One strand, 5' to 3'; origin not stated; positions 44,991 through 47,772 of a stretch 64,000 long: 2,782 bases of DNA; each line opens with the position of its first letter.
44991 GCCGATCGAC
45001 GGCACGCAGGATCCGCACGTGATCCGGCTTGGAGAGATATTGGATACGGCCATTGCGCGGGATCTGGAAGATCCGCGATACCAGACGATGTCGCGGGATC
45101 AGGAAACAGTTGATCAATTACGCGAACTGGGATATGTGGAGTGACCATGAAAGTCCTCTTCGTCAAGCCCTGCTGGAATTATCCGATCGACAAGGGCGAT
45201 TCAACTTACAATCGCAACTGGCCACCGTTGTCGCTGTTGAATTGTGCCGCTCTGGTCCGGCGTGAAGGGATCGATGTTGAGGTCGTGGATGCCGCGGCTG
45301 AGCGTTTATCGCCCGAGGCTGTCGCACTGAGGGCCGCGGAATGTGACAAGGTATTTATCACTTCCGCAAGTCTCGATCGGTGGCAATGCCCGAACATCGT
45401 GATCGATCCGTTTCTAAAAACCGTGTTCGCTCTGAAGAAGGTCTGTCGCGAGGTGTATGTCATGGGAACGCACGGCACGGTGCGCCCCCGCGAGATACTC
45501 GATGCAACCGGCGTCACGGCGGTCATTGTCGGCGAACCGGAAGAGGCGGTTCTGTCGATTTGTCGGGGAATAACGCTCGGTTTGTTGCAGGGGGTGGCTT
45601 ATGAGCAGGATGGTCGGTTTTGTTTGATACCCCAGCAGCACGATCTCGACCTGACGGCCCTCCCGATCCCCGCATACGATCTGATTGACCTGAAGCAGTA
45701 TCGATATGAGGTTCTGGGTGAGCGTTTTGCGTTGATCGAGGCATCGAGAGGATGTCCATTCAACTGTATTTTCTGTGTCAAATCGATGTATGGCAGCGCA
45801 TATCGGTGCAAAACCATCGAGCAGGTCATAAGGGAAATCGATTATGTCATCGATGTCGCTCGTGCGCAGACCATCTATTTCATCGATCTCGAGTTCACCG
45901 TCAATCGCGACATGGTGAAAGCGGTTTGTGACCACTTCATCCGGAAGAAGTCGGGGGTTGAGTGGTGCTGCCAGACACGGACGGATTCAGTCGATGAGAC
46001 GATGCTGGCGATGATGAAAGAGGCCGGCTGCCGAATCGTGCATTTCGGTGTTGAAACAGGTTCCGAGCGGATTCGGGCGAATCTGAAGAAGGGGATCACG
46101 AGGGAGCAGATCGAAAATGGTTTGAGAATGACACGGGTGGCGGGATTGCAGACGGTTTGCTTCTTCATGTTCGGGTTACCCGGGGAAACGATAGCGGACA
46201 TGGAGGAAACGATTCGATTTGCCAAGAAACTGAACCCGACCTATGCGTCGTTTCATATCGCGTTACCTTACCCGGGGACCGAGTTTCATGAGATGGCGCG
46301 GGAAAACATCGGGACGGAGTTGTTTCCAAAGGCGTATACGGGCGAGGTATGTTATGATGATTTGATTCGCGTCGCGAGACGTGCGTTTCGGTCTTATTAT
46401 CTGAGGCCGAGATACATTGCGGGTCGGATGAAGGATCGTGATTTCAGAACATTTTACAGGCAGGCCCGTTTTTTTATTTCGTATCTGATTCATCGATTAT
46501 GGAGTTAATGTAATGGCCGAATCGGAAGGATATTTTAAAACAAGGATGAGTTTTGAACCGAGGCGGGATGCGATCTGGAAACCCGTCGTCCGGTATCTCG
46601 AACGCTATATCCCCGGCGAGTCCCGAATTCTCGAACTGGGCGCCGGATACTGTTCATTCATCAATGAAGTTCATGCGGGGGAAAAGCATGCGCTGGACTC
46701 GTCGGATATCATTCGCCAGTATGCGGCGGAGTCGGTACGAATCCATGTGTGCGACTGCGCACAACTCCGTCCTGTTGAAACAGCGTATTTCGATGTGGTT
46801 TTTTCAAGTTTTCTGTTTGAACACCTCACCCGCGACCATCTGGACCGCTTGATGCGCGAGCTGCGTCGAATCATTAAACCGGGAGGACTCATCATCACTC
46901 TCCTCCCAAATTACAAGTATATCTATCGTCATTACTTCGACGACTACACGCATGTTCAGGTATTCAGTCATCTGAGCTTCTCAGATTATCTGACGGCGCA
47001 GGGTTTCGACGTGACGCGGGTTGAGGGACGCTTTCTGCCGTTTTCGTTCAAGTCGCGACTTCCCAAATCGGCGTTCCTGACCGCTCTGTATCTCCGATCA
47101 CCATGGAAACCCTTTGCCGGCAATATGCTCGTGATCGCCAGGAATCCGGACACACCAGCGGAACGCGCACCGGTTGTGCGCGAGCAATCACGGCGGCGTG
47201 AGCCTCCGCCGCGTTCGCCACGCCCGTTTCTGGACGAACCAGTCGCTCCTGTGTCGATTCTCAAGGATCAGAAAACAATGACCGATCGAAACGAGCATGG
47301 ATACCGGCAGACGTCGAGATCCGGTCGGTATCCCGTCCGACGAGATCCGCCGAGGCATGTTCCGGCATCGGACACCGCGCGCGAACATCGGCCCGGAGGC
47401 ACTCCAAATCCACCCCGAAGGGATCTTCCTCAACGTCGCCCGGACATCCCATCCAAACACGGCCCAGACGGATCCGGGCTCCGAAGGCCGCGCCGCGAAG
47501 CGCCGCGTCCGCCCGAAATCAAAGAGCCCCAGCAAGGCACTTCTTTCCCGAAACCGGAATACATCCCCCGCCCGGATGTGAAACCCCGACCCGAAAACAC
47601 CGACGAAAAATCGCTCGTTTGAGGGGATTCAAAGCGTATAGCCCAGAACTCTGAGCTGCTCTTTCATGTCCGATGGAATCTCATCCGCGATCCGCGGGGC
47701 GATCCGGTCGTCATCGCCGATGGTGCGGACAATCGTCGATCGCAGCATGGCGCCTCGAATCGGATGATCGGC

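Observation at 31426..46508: Three paralogous cobalamin-binding radical SAM enzymes embedded in a cell-envelope modification locus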

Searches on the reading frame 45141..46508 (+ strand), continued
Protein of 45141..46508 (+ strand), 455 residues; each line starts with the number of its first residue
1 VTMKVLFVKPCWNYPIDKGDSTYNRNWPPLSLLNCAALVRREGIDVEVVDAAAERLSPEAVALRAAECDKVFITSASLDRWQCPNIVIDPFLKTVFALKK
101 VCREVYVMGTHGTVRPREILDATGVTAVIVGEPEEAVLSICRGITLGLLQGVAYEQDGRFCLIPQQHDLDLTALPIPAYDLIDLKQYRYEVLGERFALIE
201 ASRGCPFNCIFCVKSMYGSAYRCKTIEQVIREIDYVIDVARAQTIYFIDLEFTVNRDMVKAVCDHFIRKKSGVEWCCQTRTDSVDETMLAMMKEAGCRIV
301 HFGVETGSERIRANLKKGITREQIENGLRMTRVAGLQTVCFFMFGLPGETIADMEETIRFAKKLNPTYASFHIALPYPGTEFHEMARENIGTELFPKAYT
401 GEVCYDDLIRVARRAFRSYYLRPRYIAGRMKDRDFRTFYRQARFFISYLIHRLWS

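Call 45: search_protein_families(library=pfam, proteins=[L123:4781-5503:+, L096:7423-9486:-, L102:4401-5936:-, L134:701-1801:-, L145:5473-7128:-, L096:2762-4537:+, L099:30-1190:-, L110:2980-3708:+, L120:1613-2740:+, L150:8998-9960:-], max_evalue=0.0001)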
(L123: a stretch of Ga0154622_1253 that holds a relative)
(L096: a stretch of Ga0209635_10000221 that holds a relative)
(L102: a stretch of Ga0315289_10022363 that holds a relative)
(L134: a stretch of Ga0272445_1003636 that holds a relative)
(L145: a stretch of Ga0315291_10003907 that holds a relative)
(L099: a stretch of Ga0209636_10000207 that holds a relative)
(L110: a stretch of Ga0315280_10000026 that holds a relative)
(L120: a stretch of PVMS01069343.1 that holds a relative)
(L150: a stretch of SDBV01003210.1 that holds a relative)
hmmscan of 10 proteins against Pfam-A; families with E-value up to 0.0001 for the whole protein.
L123:4781-5503:+ (240 aa): 1 family
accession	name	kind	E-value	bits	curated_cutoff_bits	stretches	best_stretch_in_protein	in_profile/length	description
PF00535.33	Glycos_transf_2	-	9.1e-20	71.7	23.3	1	12-179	2-168/168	Glycosyl transferase family 2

L096:7423-9486:- (687 aa): 2 families
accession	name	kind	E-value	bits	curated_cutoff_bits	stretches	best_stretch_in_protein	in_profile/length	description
PF20176.3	DUF6541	-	1.1e-08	34.3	29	1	85-442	151-510/646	Family of unknown function (DUF6541)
PF09586.16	YfhO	-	9.8e-05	21.3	28.5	1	587-648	763-823/835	Bacterial membrane protein YfhO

L102:4401-5936:- (511 aa): 1 family
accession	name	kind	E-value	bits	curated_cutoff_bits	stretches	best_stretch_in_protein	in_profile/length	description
PF13231.12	PMT_2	-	6.2e-14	52.9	26.1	1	70-216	10-155/160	Dolichyl-phosphate-mannose-protein mannosyltransferase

L134:701-1801:- (366 aa): 2 families
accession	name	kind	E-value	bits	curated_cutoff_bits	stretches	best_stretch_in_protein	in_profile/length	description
PF00448.28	SRP54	-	2.8e-62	210.3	22.7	1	170-364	1-195/196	SRP54-type protein, GTPase domain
PF02881.24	SRP54_N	-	8.8e-11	42.3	22.4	1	78-139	5-71/75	SRP54-type protein, helical bundle domain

L145:5473-7128:- (551 aa): 0 families

L096:2762-4537:+ (591 aa): 8 families
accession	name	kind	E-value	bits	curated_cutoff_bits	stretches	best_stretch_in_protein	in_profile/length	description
PF00005.33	ABC_tran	-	2.1e-40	138.9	25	2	101-243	10-137/137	ABC transporter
PF02463.25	SMC_N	-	2.3e-10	40.7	40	1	407-525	135-208/220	RecF/RecN/SMC N terminal domain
PF04068.21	Fer4_RLI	-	1.8e-09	37.6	23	1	5-35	1-34/35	Possible Fer4-like domain in RNase L inhibitor, RLI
PF12837.12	Fer4_6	-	6.9e-09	35.7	25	1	46-69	1-24/24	4Fe-4S binding domain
PF13304.12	AAA_21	-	1e-07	32.8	27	0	105-134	2-44/304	AAA domain, putative AbiEii toxin, Type IV TA system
PF00037.32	Fer4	-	1.2e-07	31.7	21.1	1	47-70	1-24/24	4Fe-4S binding domain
PF12797.12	Fer4_2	-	1.9e-05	24.8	24.5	1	47-66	3-22/22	4Fe-4S binding domain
PF14697.11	Fer4_21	-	4.8e-05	23.8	35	1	8-70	1-58/59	4Fe-4S dicluster domain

L099:30-1190:- (386 aa): 3 families
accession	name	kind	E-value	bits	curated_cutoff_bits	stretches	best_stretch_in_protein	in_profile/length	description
PF08438.16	YGR210-like_G4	-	7.1e-32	110.5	24.7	1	211-316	1-108/108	Obg-like GTPase YGR210-like, G4 motif-containing domain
PF01926.29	MMR_HSR1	-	9.2e-15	55.2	21.9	1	2-114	1-89/113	50S ribosome-binding GTPase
PF02824.27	TGS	-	4.7e-11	43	22.2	1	326-382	3-59/60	TGS domain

L110:2980-3708:+ (242 aa): 0 families

L120:1613-2740:+ (375 aa): 2 families
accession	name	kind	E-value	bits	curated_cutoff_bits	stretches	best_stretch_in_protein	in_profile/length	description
PF04055.27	Radical_SAM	-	1.4e-18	68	29.5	1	41-207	2-163/166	Radical SAM superfamily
PF13186.11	SPASM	-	6.5e-09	36.4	21.5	1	282-341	1-67/67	Iron-sulfur cluster-binding domain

L150:8998-9960:- (320 aa): 1 family
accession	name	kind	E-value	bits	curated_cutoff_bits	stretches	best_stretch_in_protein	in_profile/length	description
PF04055.27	Radical_SAM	-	6.2e-09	36.7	29.5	1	96-226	2-137/166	Radical SAM superfamily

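Call 53: search_protein_families(library=ncbifam, proteins=[L123:4781-5503:+, L096:7423-9486:-, L102:4401-5936:-], max_evalue=0.000001)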
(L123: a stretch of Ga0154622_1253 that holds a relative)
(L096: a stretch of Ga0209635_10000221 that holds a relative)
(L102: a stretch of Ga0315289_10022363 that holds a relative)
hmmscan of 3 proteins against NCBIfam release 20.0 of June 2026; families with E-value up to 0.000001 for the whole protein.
L123:4781-5503:+ (240 aa): 3 families
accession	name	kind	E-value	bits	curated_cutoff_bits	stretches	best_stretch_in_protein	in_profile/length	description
NF047588.1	GlcsyltransPgfSStrep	equivalog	1.5e-12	47.3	500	1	10-181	3-170/308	glycosyltransferase PgfS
NF041391.1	DPhHxTase_Halo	equivalog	5.1e-10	38.7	375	1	16-213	3-185/213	dolichyl-phosphate hexose transferase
TIGR03937.1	PgaC_IcaA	equivalog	5.4e-07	28.9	422.3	1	6-121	43-154/407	poly-beta-1,6-N-acetyl-D-glucosamine synthase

L096:7423-9486:- (687 aa): 0 families

L102:4401-5936:- (511 aa): 0 families

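Call 76: predict_structure(alignment_id=A3)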
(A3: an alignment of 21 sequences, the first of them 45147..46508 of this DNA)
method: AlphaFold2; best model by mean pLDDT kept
length: 453 residues; sequences in the alignment: 21
mean_pLDDT: 87.8   pTM: 0.89
mean pLDDT of the five models: 87.8, 87.4, 87.1, 85.9, 82.9
residues with pLDDT >= 90: 258; 70-90: 152; 50-70: 40; < 50: 3
segments of 3 or more residues with pLDDT < 50: none
pLDDT, mean of each block of 10 residues (from residue 1): 95 60 80 97 96 94 97 73 83 98 94 95 95 95 94 96 90 96 88 91 81 82 95 97 85 88 94 87 88 93 89 82 92 92 91 95 89 89 83 85 91 86 72 64 64 54
secondary structure, 60 per line:
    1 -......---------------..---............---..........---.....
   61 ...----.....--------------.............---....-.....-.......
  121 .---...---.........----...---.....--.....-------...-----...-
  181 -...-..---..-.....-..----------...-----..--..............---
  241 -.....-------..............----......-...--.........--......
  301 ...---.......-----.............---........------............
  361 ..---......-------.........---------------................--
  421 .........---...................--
elements in order: E2-7 H28-39 E43-48 H49-52 H56-63 E68-72 H87-99 E103-106 H108-112 H114-121 E125-127 H131-139 E150-154 E157-161 E194-198 H224-237 E242-246 H254-267 E272-277 H284-292 E295-303 H307-313 H319-331 E335-342 H349-362 E366-371 H379-387 H403-418 H421-429 H433-451

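Call 79: fold_search(model_id=the predicted structure, library=pdb)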
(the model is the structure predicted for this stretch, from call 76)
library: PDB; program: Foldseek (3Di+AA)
matches with E <= 10: 1706; with E <= 0.001: 129
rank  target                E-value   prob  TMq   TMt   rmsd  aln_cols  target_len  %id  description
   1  6fd2_A                3.4e-25  1.00  0.77  0.76   3.8       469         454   23  Radical SAM 1,2-diol dehydratase AprD4 in complex with its substrate paromamine (released 2018-01-17)
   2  6fd2_B                1.7e-24  1.00  0.75  0.75   5.4       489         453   22  Radical SAM 1,2-diol dehydratase AprD4 in complex with its substrate paromamine (released 2018-01-17)
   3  9ccb                  7.0e-23  1.00  0.68  0.73   4.9       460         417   20  X-ray crystal structure of methyl-coenzyme M reductase glutamine methylase (MgmA) from Methanothermobacter marburgensis  (released 2025-01-01)
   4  6wte_A                7.4e-23  1.00  0.68  0.55   7.0       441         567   17  Structure of radical S-adenosylmethionine methyltransferase, TsrM, from Kitasatospora setae with cobalamin and [4Fe-4S (released 2020-12-23)
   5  6wtf_A                1.3e-22  1.00  0.66  0.56   6.3       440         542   17  Structure of radical S-adenosylmethionine methyltransferase, TsrM, from Kitasatospora setae with tryptophan substrate  (released 2020-12-23)
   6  6wte_B                2.9e-22  1.00  0.68  0.59   6.3       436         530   18  Structure of radical S-adenosylmethionine methyltransferase, TsrM, from Kitasatospora setae with cobalamin and [4Fe-4S (released 2020-12-23)
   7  6wtf_B                3.3e-22  1.00  0.66  0.56   6.3       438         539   17  Structure of radical S-adenosylmethionine methyltransferase, TsrM, from Kitasatospora setae with tryptophan substrate  (released 2020-12-23)
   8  5ul4                  5.3e-20  1.00  0.74  0.48   6.4       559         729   16  Structure of Cobalamin-dependent S-adenosylmethionine radical enzyme OxsB with aqua-cobalamin and S-adenosylmethionine b (released 2017-04-19)
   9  5ul3                  3.3e-19  1.00  0.74  0.48   6.3       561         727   15  Structure of Cobalamin-dependent S-adenosylmethionine radical enzyme OxsB with aqua-cobalamin bound (released 2017-04-19)
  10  9n1d                  6.8e-19  1.00  0.66  0.49   4.6       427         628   18  Crystal structure of CysS from Corallococcus sp. CA054B with 5'-deoxyadenosine and methionine bound (released 2026-01-28)
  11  5ul2                  2.2e-18  1.00  0.72  0.47   5.9       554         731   16  Structure of Apo, SeMet-labeled Cobalamin-dependent S-adenosylmethionine radical enzyme OxsB (released 2017-04-19)
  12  9n1b                  2.7e-18  1.00  0.71  0.53   4.5       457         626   17  Crystal structure of CysS from Corallococcus sp. CA054B with 5'-deoxyadenosine, methionine, and pantetheinylated 3-metho (released 2026-01-28)
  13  9n1c                  2.5e-17  1.00  0.68  0.51   4.6       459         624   17  Crystal structure of CysS from Corallococcus sp. CA054B with 5'-deoxyadenosine, methionine, and pantetheinylated 3-ethox (released 2026-01-28)
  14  7mjy_A                3.9e-15  1.00  0.61  0.61   6.3       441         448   14  MiaB in the complex with s-adenosyl-L-homocysteine and RNA (released 2021-09-15)
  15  7mjz                  4.1e-15  1.00  0.59  0.60   5.8       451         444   14  The structure of MiaB with pentasulfide bridge (released 2021-09-15)
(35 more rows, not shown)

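Call 82: list_cluster_members(proteins=[P0241, P0121, P0001])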
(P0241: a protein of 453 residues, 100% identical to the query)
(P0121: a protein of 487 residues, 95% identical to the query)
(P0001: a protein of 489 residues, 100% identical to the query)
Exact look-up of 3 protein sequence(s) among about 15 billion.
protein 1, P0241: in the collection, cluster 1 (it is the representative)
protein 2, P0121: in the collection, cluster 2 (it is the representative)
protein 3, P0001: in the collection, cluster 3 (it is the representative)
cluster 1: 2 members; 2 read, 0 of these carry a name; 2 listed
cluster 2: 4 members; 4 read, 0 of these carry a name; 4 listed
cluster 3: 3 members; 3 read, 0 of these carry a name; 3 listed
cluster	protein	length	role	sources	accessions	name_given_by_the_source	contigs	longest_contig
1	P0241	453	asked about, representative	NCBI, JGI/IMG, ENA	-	-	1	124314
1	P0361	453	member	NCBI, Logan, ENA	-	-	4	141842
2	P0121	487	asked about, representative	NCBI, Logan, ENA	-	-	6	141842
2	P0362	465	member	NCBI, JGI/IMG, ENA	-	-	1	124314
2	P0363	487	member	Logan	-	-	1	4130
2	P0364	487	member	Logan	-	-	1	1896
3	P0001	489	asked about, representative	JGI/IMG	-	-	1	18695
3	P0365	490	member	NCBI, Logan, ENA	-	-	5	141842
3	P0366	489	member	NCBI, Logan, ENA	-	-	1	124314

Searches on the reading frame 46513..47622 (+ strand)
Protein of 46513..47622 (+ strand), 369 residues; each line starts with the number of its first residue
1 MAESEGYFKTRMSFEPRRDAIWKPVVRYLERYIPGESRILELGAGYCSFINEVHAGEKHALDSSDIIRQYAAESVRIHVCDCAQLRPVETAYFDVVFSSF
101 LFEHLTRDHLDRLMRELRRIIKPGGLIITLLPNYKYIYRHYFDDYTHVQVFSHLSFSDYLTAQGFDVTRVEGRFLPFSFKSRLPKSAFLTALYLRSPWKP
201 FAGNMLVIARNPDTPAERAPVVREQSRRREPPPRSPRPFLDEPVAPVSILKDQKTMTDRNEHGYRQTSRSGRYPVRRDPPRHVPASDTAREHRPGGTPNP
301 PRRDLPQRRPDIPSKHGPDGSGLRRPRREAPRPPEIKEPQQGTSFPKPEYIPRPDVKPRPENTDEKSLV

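Call 4: search_protein_families(library=pfam, proteins=[window:46513-47622:+], max_evalue=0.001)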
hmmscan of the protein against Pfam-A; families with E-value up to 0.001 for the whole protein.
window:46513-47622:+ (369 aa): 4 families
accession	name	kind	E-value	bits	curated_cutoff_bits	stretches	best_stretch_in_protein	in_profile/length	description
PF08241.18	Methyltransf_11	-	9.2e-12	45.9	21.2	1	40-128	1-94/95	Methyltransferase domain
PF13489.12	Methyltransf_23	-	1.4e-10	41.6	27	1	20-169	7-163/164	Methyltransferase domain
PF13649.12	Methyltransf_25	-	6e-10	40.1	27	1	39-125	1-97/97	Methyltransferase domain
PF08242.18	Methyltransf_12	-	5.4e-07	30.7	30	1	40-127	1-98/98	Methyltransferase domain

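Call 5: search_protein_families(library=ncbifam, proteins=[window:46513-47622:+], max_evalue=0.001)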
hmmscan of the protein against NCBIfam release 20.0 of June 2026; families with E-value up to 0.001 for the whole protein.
window:46513-47622:+ (369 aa): 4 families
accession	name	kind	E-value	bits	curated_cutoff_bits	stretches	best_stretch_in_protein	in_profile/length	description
NF043040.1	corrin_prot_MT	hypoth_equivalog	2.9e-07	30.2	180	1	35-128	41-146/216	corrinoid protein-associated methyltransferase CpaM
TIGR02072.1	BioC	equivalog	8.1e-05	22.5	184.95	1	27-128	25-131/244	malonyl-ACP O-methyltransferase BioC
NF045649.1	2X_seleno_MduS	exception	0.00032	19.8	380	1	73-129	90-147/338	methyltransferase domain-containing selenoprotein MduS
NF001240.0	PRK00216.1-1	equivalog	0.00077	18.6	378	0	74-130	116-169/251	bifunctional demethylmenaquinone methyltransferase/2-methoxy-6-polyprenyl-1,4-benzoquinol methylase UbiE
